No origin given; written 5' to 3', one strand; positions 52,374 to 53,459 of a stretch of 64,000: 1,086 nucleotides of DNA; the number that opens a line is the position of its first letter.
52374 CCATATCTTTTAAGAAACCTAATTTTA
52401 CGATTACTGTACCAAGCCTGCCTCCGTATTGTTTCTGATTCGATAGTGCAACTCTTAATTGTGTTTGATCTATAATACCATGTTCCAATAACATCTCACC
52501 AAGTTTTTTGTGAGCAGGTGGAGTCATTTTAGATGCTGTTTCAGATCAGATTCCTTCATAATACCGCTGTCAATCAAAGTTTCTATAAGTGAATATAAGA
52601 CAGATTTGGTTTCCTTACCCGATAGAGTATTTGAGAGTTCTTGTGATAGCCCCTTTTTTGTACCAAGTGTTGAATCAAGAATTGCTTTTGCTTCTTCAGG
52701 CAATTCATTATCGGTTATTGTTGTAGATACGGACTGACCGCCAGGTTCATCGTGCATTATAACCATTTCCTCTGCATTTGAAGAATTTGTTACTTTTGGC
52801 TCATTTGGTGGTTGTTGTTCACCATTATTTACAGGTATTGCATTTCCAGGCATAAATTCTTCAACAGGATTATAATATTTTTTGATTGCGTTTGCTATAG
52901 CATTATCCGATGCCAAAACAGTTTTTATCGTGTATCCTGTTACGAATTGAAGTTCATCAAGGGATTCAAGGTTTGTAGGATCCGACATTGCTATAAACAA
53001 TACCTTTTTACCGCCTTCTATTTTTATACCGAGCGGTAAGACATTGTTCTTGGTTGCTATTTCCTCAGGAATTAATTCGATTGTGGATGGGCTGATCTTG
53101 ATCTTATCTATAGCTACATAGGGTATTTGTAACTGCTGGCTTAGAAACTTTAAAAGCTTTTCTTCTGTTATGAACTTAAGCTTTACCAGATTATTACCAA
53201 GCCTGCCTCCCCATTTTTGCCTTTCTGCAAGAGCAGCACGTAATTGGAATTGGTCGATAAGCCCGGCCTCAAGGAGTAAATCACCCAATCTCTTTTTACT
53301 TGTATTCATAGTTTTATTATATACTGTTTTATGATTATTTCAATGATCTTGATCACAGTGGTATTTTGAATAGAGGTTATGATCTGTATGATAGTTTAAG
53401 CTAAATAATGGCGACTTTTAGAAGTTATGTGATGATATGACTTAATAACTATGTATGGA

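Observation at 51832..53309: Tandem paralogous standalone MshEN-domain proteins, candidate c-di-GMP receptors, divergent from a sigma54 regulator and upstream of pilMNOPQ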

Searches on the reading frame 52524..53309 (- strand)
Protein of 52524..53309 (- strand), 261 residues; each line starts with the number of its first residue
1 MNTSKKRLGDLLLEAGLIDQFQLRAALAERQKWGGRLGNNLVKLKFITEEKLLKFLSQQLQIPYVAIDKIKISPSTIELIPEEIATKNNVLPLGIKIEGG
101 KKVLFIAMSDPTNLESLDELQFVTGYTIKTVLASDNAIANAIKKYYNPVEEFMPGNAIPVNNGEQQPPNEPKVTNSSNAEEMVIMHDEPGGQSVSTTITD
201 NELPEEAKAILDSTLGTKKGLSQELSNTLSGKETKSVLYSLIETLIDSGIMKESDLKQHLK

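Call 3: search_protein_families(library=pfam, proteins=[window:52524-53309:-], max_evalue=0.01)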
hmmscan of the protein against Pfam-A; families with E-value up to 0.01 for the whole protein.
window:52524-53309:- (261 aa): 1 family
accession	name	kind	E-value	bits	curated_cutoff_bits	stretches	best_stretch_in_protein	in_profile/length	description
PF05157.20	MshEN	-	1.2e-21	76.9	23.1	1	60-148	1-86/90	MshEN domain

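Call 4: search_protein_families(library=ncbifam, proteins=[window:52524-53309:-], max_evalue=0.01)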
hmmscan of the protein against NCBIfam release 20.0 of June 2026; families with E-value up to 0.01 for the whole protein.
window:52524-53309:- (261 aa): 7 families
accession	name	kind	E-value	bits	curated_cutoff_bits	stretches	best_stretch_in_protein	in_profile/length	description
TIGR02538.1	type_IV_pilB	equivalog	4.2e-22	78.5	675.65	1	8-152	2-142/564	type IV-A pilus assembly ATPase PilB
NF053729.1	c-di-GMP_motif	domain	4.4e-20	71.2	38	1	7-59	1-53/53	cyclic di-GMP-binding domain-containing protein, MshE-related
NF012033.0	PRK15489.1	equivalog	4.8e-16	58.1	537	1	3-147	488-628/703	glycosyl transferase family protein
NF008411.1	PRK11234.1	equivalog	3.7e-15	55.3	1170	1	5-147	481-618/723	cyclic di-3',5'-guanylate-activated glycosyltransferase NfrB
NF053534.1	T4PilAsmATPsTfpB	equivalog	2.2e-06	26.4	850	1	43-147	59-161/584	type IV pilus assembly ATPase TfpB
TIGR03029.1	EpsG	equivalog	0.0007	18.8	313.8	1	6-75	3-72/274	chain length determinant protein tyrosine kinase EpsG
TIGR02533.1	type_II_gspE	equivalog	0.00091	18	630.25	1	80-149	4-69/486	type II secretion system ATPase GspE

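Call 7: find_homologous_proteins(query=window:52524-53309:-, max_evalue=0.001)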
Query window:52524-53309:- (261 aa): 57 proteins with E <= 0.001 among 1744 candidates.
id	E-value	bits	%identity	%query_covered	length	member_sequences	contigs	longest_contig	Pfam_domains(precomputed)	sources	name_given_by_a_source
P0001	1.5e-157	540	97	100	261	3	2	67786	PF05157.21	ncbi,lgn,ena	-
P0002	6.2e-99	349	63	100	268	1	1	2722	PF05157.21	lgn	-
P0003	2.5e-98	347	65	100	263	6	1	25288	PF05157.21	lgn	-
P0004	7.0e-98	345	63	100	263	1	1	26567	PF05157.21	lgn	-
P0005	1.5e-97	344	66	100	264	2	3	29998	PF05157.21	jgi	jgi:type IV pilus assembly protein PilB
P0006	8.3e-97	342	62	100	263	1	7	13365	PF05157.21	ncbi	ncbi:MAG: hypothetical protein ACP5JP_03510 [bacterium]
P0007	1.2e-96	341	63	100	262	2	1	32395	PF05157.21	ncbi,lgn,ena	-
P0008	1.8e-96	341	63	100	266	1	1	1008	PF05157.21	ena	-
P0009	1.9e-96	340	63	100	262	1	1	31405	PF05157.21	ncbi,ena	-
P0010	2.9e-96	340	64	100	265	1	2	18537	PF05157.21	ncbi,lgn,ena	-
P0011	4.4e-96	339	66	100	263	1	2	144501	PF05157.21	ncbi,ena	-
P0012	5.3e-96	339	66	100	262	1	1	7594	PF05157.21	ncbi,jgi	-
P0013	1.3e-95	338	62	100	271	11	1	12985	PF05157.21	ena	-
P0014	2.3e-95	337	65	100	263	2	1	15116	PF05157.21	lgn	-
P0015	1.2e-94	335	62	100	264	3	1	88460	PF05157.21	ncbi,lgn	-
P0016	5.8e-89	316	64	94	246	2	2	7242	PF05157.21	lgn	-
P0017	3.2e-73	264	52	100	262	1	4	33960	PF05157.21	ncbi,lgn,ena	-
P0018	1.1e-43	168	56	57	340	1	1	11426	PF05157.21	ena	-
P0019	1.5e-42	164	54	57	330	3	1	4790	PF05157.21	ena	-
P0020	5.7e-38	149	49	54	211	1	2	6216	PF05157.21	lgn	-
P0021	7.5e-36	142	43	69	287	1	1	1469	PF05157.21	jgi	jgi:hypothetical protein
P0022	1.2e-29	122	37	89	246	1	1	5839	PF05157.21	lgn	-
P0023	4.4e-29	120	41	57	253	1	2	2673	PF05157.21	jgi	jgi:hypothetical protein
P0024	2.8e-27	114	33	98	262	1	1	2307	PF05157.21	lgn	-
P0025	1.4e-26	112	39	60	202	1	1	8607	PF05157.21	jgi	jgi:type IV pilus assembly protein PilB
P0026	5.0e-26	110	41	54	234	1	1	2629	PF05157.21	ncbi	-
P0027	1.0e-25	109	42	54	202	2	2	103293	PF05157.21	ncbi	-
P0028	4.0e-25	107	39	55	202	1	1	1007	PF05157.21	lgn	-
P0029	4.2e-25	107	39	61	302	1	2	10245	PF05157.21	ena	-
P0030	6.9e-25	106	39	60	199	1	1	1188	PF05157.21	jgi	-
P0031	2.0e-24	105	38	64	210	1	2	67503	PF05157.21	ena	-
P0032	2.1e-24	105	40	55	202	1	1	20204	PF05157.21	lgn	-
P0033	2.6e-24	104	41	55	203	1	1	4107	PF05157.21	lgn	-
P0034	9.8e-24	102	40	64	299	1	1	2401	PF05157.21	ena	-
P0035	3.3e-23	101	37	64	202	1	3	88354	PF05157.21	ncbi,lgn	ncbi:MAG: hypothetical protein R6V33_07855 [Pelovirga sp.]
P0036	2.3e-22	98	40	55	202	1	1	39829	PF05157.21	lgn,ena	-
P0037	1.9e-21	95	41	55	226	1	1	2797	PF05157.21,PF00437.27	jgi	jgi:type IV pilus assembly protein PilB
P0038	3.8e-21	94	41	55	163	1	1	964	PF05157.21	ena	-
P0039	3.4e-20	91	42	55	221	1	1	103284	PF05157.21,PF00437.27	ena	-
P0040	6.2e-19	87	31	95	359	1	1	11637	PF05157.21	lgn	-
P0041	1.2e-18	86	38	57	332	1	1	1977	PF05157.21,PF00437.27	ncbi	-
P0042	5.4e-18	84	37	57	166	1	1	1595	PF05157.21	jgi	-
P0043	7.2e-18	83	39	59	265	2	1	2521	PF05157.21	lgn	-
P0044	4.8e-17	81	39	59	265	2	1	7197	PF05157.21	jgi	-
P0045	4.9e-17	80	41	55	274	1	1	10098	PF05157.21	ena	-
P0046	6.8e-17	80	35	56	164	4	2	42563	PF05157.21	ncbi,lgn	-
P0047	1.8e-16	79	35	56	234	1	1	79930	PF05157.21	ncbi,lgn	-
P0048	2.4e-16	78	41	55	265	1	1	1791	PF05157.21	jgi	jgi:hypothetical protein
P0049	2.6e-16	78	41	55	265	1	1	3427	PF05157.21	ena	-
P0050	4.0e-16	78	35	57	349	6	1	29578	PF05157.21,PF00437.27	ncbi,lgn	-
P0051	5.8e-16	77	37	56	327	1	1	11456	PF05157.21,PF00437.27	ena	-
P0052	1.3e-15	76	37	54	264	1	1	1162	PF05157.21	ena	-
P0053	1.9e-15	75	41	54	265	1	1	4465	PF05157.21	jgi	jgi:hypothetical protein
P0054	3.2e-15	75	35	56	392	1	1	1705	PF05157.21,PF00437.27,PF25199.2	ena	-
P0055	2.8e-12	65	37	52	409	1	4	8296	PF05157.21,PF00437.27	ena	-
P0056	4.4e-9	54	35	42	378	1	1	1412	PF05157.21,PF00437.27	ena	-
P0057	1.8e-6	46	36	39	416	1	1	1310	PF05157.21,PF00437.27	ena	-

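Call 9: find_related_loci(query=window:52524-53309:-, collection=genome_contigs, flank=8000)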
Query window:52524-53309:- (261 aa) in genome_contigs; peptide patterns used: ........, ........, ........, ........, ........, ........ (x = any residue, [..] = any of these).
124 stretches matched a pattern; 7 encode a relative of the query (tblastn E <= 1e-3); 7 distinct loci.
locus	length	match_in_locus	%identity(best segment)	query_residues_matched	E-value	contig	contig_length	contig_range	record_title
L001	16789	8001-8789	66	1-261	9e-106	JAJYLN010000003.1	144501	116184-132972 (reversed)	MAG: bacterium isolate DBS2-1.bin78 NODE_165_length_144501_cov_7.038546, whole genome shotgun sequence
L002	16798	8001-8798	63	1-261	4e-101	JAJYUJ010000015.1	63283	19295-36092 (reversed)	MAG: bacterium isolate DX4.bin27 NODE_196_length_63283_cov_5.254544, whole genome shotgun sequence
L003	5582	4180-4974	65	1-261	5e-101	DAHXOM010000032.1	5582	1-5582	MAG TPA_asm: bacterium isolate clean1809 k141_137215, whole genome shotgun sequence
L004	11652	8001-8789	65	1-261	6e-100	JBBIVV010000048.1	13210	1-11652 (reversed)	MAG: bacterium isolate STS170223_bin_85 NODE_5329_length_13210_cov_19.372710, whole genome shotgun sequence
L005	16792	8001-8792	62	1-261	3e-99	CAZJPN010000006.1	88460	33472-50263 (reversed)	MAG TPA_asm: uncultured Pseudomonadota bacterium isolate SRP271791_co1_55 genome assembly, contig: k141_205339, whole ge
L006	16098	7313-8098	63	1-261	1e-105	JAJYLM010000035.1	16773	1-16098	MAG: bacterium isolate DBS2-1.bin76 NODE_6179_length_16773_cov_2.055389, whole genome shotgun sequence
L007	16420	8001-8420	31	10-151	1e-16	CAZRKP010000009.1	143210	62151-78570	MAG TPA_asm: uncultured Victivallis sp. isolate binchicken_co273_45 genome assembly, contig: NODE_98_length_143210_cov_8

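Call 13: search_protein_families(library=pfam, proteins=[L005:7147-7419:-, L005:5826-7142:-, L005:5206-5811:-, L005:4224-5225:-, L005:3890-4249:-, L005:3289-3861:-, L005:2784-3275:-, L005:9551-11221:-, L005:11345-13681:-, L005:13973-15412:+], max_evalue=0.001)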
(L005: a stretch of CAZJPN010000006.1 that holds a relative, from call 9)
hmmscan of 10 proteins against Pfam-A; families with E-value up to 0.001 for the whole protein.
L005:7147-7419:- (90 aa): 1 family
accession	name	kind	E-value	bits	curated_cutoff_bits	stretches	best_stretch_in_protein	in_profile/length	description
PF00166.26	Cpn10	-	5.6e-27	94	21.1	1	2-87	1-92/93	Chaperonin 10 Kd subunit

L005:5826-7142:- (438 aa): 2 families
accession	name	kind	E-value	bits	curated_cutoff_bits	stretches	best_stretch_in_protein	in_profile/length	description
PF16548.10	FlgT_N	-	2e-09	38.3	28.8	1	60-145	2-85/87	Flagellar assembly protein T, N-terminal domain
PF03783.19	CsgG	-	5.1e-07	29.6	20.8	1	275-325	112-161/210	Curli production assembly/transport component CsgG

L005:5206-5811:- (201 aa): 1 family
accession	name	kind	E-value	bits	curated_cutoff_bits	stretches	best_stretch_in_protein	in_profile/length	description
PF05643.16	GNA1162-like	-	4.1e-20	72.5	25.9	1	33-177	6-150/185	Putative lipoprotein GNA1162-like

L005:4224-5225:- (333 aa): 2 families
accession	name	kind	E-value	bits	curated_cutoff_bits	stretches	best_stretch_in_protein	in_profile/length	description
PF03783.19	CsgG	-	1.2e-34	119.9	20.8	1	70-245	9-202/210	Curli production assembly/transport component CsgG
PF13036.11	LpoB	-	1.8e-07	31.6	22.3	1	71-196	30-145/147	Peptidoglycan-synthase activator LpoB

L005:3890-4249:- (119 aa): 2 families
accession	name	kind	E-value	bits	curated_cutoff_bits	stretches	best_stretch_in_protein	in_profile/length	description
PF08308.17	PEGA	-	1.1e-09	38.5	20.8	1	46-105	3-57/71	PEGA domain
PF13715.12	CarbopepD_reg_2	-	0.00078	19.9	32.2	1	55-115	16-76/88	CarboxypepD_reg-like domain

L005:3289-3861:- (190 aa): 1 family
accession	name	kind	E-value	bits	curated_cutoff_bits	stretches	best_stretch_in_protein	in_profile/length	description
PF01066.26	CDP-OH_P_transf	-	6.5e-32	111.5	22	1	7-166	1-149/152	CDP-alcohol phosphatidyltransferase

L005:2784-3275:- (163 aa): 2 families
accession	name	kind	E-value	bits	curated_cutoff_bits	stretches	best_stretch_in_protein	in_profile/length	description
PF01035.26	DNA_binding_1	-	8.1e-29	99.7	27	1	82-161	2-81/81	6-O-methylguanine DNA methyltransferase, DNA binding domain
PF02870.21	Methyltransf_1N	-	0.0005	21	21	1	14-75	10-70/71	6-O-methylguanine DNA methyltransferase, ribonuclease-like domain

L005:9551-11221:- (556 aa): 2 families
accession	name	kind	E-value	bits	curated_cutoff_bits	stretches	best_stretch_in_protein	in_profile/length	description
PF00501.34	AMP-binding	-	5.9e-76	256.2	29.9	1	32-415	3-384/384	AMP-binding enzyme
PF13193.12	AMP-binding_C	-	7.5e-15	56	24.5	1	465-538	1-72/76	AMP-binding enzyme C-terminal domain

L005:11345-13681:- (778 aa): 3 families
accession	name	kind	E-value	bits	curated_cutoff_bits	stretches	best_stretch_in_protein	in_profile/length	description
PF02867.20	Ribonuc_red_lgC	-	7.9e-139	464.1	23.9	2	103-416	1-345/523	Ribonucleotide reductase, barrel domain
PF12637.14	TSCPD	-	2.2e-25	89.2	22.8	1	613-707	5-88/88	TSCPD domain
PF00317.26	Ribonuc_red_lgN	-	1.5e-23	83.1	28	1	19-100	2-77/77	Ribonucleotide reductase, all-alpha domain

L005:13973-15412:+ (479 aa): 0 families

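Call 22: search_solved_structures(query=window:52524-53309:-, max_evalue=0.01, show_alignments=3)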
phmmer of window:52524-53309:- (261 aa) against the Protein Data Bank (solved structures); distinct sequences matched with E-value up to 0.01: 16.
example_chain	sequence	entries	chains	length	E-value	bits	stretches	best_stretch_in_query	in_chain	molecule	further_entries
6f8l_G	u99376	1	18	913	5.5e-36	127.7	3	4-149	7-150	Type IV pilus assembly protein PilF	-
3jc8_Ba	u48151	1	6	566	2.2e-27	99.6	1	6-147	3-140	Type IV-A pilus assembly ATPase PilB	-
5zfr_A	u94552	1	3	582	9.8e-24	87.6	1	6-148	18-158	Type IV pilus biogenesis ATPase PilB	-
6olj_C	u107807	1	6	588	7.7e-23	84.7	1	6-148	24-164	Type IV pilus biogenesis ATPase PilB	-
5tsg_B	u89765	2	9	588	7.7e-23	84.7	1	6-148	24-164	Type IV pilus biogenesis ATPase PilB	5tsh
5htl_A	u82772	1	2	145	5.7e-20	75.3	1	2-146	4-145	MSHA biogenesis protein MshE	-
9g1w_A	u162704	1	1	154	2.2e-15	60.3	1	4-147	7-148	Type IV pilus assembly ATPase PilB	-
6ejf_G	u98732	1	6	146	3.6e-12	49.7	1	6-146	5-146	Type IV pilus assembly protein PilF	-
7lko_B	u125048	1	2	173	7.7e-08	35.6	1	12-145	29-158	Pilus biogenesis protein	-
8pfa_A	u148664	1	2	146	2.9e-07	33.7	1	6-120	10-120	c-di-GMP binding domain of the ATPase enzyme PilF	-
6ejf_J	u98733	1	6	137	6.6e-07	32.5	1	7-120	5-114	Type IV pilus assembly protein PilF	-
8pdk_A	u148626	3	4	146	6.6e-07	32.5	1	7-120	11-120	c-di-GMP binding domain of the ATPase enzyme PilF | ATP-binding motif-containing protein pilF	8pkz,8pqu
9gl5_A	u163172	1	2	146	9.2e-07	32.1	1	7-120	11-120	ATP-binding motif-containing protein pilF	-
7lkm_A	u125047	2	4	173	9.5e-07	32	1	12-145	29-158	Pilus biogenesis protein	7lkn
8pe0_A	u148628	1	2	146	1.6e-06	31.3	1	7-120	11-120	c-di-GMP binding domain of the ATPase enzyme PilF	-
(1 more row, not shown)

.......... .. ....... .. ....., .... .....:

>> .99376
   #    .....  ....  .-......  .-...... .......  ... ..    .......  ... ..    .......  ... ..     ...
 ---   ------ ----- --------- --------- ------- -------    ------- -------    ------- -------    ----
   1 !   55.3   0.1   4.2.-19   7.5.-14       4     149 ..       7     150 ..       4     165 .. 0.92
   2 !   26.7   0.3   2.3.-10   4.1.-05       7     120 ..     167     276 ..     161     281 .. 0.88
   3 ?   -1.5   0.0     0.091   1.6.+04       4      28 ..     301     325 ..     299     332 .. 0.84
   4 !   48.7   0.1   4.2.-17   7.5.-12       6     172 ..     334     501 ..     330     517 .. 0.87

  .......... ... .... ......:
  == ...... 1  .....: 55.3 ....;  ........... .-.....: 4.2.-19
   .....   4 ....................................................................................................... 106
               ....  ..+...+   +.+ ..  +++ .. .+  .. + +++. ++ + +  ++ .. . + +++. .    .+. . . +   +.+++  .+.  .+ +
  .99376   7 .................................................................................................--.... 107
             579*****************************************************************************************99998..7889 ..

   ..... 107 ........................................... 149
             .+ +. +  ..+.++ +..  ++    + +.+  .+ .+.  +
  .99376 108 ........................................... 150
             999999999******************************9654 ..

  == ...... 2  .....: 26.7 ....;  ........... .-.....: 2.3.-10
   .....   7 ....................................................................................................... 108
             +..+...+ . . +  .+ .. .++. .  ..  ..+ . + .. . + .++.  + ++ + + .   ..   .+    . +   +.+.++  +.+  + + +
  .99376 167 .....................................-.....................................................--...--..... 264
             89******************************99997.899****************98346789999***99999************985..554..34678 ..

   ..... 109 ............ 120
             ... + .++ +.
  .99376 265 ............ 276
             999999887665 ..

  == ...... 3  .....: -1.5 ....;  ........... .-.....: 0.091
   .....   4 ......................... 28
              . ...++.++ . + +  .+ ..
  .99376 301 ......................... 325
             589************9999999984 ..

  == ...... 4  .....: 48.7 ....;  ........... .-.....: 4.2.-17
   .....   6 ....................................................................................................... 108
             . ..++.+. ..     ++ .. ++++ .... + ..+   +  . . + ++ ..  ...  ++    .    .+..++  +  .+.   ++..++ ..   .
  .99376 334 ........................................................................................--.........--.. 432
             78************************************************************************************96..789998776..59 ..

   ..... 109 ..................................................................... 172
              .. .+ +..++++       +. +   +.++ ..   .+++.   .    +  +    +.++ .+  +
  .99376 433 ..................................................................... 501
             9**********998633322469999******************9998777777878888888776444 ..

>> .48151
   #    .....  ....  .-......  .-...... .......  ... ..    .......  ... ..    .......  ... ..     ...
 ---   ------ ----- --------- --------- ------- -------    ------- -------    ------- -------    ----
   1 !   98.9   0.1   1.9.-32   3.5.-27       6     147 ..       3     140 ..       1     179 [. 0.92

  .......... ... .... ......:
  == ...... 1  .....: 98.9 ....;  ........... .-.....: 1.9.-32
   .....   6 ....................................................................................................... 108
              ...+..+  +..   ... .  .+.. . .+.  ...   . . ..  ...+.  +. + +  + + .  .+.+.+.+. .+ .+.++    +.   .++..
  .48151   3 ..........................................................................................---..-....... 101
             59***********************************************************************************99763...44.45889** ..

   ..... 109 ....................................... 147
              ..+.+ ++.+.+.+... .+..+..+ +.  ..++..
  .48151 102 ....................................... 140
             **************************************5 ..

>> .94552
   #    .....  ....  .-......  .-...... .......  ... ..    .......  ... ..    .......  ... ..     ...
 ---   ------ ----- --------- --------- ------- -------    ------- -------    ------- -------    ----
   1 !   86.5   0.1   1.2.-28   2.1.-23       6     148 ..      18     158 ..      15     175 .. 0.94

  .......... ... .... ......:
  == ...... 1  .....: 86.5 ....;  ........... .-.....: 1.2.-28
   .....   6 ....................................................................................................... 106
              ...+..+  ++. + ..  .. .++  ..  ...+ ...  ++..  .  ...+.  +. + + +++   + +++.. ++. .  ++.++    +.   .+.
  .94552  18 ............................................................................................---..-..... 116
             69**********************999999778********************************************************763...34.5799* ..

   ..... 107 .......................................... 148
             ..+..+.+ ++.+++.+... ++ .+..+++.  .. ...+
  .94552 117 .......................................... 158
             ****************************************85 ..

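Call 26: find_encoding_contigs(protein=P0001, flank=10000, max_places=3)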
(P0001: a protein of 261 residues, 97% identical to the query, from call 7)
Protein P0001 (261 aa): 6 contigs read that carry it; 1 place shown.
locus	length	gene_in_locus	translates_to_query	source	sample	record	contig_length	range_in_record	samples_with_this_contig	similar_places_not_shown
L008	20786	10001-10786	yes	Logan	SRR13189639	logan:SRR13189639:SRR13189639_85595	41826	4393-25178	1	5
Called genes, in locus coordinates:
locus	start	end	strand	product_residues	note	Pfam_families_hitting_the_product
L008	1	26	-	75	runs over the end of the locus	-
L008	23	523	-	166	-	PF13238:AAA_18, PF01202:SKI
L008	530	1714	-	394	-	PF01264:Chorismate_synt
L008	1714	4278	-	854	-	PF11741:AMIN, PF07660:STN (weak), PF21305:type_II_gspD_N0, PF03958:Secretin_N, PF00263:Secretin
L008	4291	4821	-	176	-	PF11356:T2SSC (weak), PF04351:PilP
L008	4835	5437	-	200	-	PF04350:PilO, PF10741:T2SSM_b (weak)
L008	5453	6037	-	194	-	PF05137:PilN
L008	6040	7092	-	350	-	PF11104:PilM_2, PF14450:FtsA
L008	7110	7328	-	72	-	PF13443:HTH_26 (weak), PF13560:HTH_31, PF01381:HTH_3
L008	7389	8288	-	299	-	PF05345:He_PIG (weak)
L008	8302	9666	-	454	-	PF00072:Response_reg, PF00158:Sigma54_activat, PF14532:Sigma54_activ_2, PF25601:AAA_lid_14, PF02954:HTH_8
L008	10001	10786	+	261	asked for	PF05157:MshEN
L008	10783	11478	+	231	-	PF05157:MshEN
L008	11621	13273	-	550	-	-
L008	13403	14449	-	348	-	PF13103:TonB_2 (weak)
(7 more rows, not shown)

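Call 27: find_encoding_contigs(protein=P0017, flank=10000, max_places=3)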
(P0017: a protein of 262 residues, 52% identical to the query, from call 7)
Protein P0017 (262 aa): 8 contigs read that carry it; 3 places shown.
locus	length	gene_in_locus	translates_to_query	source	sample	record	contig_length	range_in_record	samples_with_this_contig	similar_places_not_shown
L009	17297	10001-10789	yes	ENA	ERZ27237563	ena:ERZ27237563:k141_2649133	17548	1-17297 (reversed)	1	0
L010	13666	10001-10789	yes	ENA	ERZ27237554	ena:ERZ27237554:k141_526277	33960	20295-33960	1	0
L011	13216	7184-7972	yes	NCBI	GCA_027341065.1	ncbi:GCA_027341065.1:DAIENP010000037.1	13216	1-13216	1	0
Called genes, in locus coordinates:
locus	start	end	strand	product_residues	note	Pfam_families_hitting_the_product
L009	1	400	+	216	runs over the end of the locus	?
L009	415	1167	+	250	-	-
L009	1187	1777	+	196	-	-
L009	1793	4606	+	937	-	PF02534:T4SS-DNA_transf, PF12696:TraG-D_C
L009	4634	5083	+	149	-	PF13091:PLDc_2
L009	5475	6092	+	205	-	PF13338:AbiEi_4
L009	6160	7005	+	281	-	PF08843:AbiEii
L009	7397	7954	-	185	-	-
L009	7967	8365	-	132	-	PF01243:PNPOx_N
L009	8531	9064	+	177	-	-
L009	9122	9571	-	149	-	PF01814:Hemerythrin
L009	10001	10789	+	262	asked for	PF05157:MshEN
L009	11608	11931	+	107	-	PF02201:SWIB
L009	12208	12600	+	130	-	-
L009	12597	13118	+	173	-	PF08808:RES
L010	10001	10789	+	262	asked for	PF05157:MshEN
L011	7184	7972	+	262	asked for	PF05157:MshEN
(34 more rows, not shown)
